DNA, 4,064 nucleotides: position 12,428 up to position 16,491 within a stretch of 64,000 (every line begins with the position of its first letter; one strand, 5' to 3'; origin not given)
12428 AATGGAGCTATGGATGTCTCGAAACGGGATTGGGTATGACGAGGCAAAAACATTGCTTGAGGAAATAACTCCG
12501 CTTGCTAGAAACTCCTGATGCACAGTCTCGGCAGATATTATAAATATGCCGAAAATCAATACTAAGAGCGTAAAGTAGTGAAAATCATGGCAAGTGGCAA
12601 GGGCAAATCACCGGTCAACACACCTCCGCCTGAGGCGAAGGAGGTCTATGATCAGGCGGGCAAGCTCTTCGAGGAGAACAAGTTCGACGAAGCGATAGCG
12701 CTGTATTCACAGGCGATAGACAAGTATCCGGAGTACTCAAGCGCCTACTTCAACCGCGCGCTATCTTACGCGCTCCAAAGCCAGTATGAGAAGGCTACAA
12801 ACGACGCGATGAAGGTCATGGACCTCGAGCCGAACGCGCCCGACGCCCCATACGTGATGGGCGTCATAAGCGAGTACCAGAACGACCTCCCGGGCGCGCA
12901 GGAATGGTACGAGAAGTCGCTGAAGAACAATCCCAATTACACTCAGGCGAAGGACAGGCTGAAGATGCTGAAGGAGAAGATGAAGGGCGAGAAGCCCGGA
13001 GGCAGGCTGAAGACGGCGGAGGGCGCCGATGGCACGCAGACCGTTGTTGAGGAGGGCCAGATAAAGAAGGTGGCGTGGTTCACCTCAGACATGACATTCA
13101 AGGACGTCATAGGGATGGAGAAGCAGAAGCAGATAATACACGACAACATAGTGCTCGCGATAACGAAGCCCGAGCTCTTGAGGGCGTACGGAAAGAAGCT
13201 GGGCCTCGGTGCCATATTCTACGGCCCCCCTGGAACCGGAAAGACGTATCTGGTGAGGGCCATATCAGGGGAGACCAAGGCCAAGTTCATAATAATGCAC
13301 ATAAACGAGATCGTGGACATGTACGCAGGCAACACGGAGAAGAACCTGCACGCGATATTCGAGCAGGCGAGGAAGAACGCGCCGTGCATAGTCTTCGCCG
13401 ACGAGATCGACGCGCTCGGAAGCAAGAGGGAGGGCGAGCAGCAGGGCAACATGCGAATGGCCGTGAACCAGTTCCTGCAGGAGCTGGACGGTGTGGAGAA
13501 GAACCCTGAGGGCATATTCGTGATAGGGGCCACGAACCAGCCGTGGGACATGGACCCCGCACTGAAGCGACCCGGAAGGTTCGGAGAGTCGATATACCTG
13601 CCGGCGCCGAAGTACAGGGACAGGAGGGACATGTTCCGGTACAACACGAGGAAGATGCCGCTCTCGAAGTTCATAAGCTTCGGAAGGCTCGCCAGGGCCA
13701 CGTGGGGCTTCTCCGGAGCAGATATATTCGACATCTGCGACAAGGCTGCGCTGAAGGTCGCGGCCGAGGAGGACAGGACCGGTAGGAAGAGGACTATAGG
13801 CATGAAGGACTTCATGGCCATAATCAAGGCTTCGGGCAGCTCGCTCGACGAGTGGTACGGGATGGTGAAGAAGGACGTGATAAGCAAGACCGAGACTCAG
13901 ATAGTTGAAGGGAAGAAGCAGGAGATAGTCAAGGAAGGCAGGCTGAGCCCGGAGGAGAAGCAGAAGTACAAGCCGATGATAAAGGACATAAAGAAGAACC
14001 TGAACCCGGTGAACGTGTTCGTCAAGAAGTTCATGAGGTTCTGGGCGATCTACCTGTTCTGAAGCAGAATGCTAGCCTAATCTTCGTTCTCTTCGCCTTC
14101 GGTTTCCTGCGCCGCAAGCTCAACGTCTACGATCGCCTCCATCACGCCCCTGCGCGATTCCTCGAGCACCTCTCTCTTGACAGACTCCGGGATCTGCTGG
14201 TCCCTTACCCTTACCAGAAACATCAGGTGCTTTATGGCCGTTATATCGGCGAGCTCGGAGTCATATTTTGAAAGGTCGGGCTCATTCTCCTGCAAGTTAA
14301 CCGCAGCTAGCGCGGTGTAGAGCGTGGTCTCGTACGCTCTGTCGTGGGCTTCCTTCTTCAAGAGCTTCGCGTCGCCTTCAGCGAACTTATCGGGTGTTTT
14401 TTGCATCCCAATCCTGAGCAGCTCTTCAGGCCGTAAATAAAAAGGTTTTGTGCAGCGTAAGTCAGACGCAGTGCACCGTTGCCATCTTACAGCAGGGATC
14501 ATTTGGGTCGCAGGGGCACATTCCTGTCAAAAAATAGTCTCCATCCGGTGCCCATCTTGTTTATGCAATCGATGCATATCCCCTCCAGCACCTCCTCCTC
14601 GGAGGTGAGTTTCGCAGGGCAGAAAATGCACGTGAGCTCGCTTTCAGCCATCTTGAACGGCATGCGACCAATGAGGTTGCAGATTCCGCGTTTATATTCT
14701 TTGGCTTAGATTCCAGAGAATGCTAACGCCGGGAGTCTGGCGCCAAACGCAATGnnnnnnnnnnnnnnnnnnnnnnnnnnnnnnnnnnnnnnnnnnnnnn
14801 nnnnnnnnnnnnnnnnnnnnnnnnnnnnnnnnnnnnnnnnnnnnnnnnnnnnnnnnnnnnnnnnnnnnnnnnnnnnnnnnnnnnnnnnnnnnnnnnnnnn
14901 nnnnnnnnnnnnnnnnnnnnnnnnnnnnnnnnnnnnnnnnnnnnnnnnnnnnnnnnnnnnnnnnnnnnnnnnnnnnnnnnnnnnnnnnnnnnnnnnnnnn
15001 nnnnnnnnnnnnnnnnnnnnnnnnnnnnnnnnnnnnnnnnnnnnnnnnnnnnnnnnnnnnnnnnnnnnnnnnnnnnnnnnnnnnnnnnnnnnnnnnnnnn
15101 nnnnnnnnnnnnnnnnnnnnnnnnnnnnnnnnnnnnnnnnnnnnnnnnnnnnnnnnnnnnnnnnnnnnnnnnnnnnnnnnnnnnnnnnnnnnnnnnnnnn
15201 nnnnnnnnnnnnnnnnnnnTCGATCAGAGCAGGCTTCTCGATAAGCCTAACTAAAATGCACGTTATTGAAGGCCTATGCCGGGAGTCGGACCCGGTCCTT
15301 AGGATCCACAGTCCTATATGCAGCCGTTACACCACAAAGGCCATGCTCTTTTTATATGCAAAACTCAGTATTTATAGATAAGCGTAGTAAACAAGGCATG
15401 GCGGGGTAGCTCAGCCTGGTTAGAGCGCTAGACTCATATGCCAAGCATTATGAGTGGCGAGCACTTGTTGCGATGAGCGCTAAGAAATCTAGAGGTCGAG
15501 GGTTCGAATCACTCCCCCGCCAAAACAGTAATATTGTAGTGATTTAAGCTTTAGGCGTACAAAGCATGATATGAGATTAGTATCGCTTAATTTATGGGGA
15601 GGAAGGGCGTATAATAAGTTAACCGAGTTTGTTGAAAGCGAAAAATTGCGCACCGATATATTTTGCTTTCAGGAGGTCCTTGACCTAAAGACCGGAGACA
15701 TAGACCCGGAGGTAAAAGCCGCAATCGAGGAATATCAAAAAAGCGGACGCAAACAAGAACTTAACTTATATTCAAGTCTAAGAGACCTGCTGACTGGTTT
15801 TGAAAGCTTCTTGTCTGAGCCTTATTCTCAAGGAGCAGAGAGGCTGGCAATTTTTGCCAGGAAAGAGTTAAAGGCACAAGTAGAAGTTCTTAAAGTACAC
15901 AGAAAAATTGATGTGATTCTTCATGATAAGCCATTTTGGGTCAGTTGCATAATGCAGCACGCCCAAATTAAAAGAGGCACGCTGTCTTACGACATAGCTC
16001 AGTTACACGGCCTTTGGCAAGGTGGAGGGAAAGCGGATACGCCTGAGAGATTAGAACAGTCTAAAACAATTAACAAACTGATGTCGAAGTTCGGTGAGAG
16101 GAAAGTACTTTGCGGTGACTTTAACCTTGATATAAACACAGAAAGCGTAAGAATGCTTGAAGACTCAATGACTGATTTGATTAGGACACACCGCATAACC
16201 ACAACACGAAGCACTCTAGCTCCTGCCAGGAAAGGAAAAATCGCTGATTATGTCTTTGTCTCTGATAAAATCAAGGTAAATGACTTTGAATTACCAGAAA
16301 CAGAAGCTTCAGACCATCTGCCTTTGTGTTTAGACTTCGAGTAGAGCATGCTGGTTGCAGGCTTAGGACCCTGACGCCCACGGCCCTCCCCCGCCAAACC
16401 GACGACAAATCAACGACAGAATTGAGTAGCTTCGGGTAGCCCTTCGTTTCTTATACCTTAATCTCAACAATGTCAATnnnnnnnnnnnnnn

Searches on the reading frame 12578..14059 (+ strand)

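Call 19: search_protein_families(library=pfam, proteins=[window:12578-14059:+], max_evalue=0.001)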
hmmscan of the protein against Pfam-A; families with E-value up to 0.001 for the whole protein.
window:12578-14059:+ (494 aa): 14 families
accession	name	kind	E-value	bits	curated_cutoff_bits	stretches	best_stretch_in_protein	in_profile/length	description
PF00004.35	AAA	-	6.2e-41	140.4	21.2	1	213-342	2-130/131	ATPase family associated with various cellular activities (AAA)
PF07719.23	TPR_2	-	3.6e-12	45.8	27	0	56-86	3-33/34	Tetratricopeptide repeat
PF00515.34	TPR_1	-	1.9e-11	43.7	27.8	0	55-86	2-33/34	Tetratricopeptide repeat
PF13432.12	TPR_16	-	5.7e-09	36.7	32.7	1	29-88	6-62/65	Tetratricopeptide repeat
PF25575.1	TPR_BSK1_C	-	3.4e-08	33.8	42.2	1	26-93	48-116/118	Serine/threonine-protein kinase BSK1-like, TPR repeats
PF17862.7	AAA_lid_3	-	4.8e-08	32.9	27.2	1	367-413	3-44/45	AAA+ lid domain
PF13414.12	TPR_11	-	1.9e-07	31.1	26.8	1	30-67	4-41/42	TPR repeat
PF13431.12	TPR_17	-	3.9e-07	30.3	24.4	1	42-73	1-32/34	Tetratricopeptide repeat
PF14559.12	TPR_19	-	1.7e-06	28.7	25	1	30-73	1-44/68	Tetratricopeptide repeat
PF13428.12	TPR_14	-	5.1e-05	24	23.5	0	30-61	11-42/44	Tetratricopeptide repeat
PF13181.12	TPR_8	-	6.8e-05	23.2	25.7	0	55-86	2-33/34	Tetratricopeptide repeat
PF13424.12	TPR_12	-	0.00025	21.6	30.1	0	36-75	26-66/77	Tetratricopeptide repeat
PF13174.12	TPR_6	-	0.00069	20.5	26.3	0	26-52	5-32/33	Tetratricopeptide repeat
PF07728.20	AAA_5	-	0.0008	19.9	22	0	213-330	3-136/139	AAA domain (dynein-related subfamily)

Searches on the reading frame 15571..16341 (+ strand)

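Call 69: search_protein_families(library=pfam, proteins=[window:15571-16341:+], max_evalue=0.0001)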
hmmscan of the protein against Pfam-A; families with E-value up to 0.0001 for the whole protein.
window:15571-16341:+ (257 aa): 2 families
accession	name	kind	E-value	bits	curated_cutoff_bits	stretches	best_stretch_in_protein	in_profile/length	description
PF03372.29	Exo_endo_phos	-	2.1e-10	41.1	24.5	1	5-249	2-225/225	Endonuclease/Exonuclease/phosphatase family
PF14529.12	Exo_endo_phos_2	-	7.1e-05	23.1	27.4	0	162-252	16-116/117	Endonuclease-reverse transcriptase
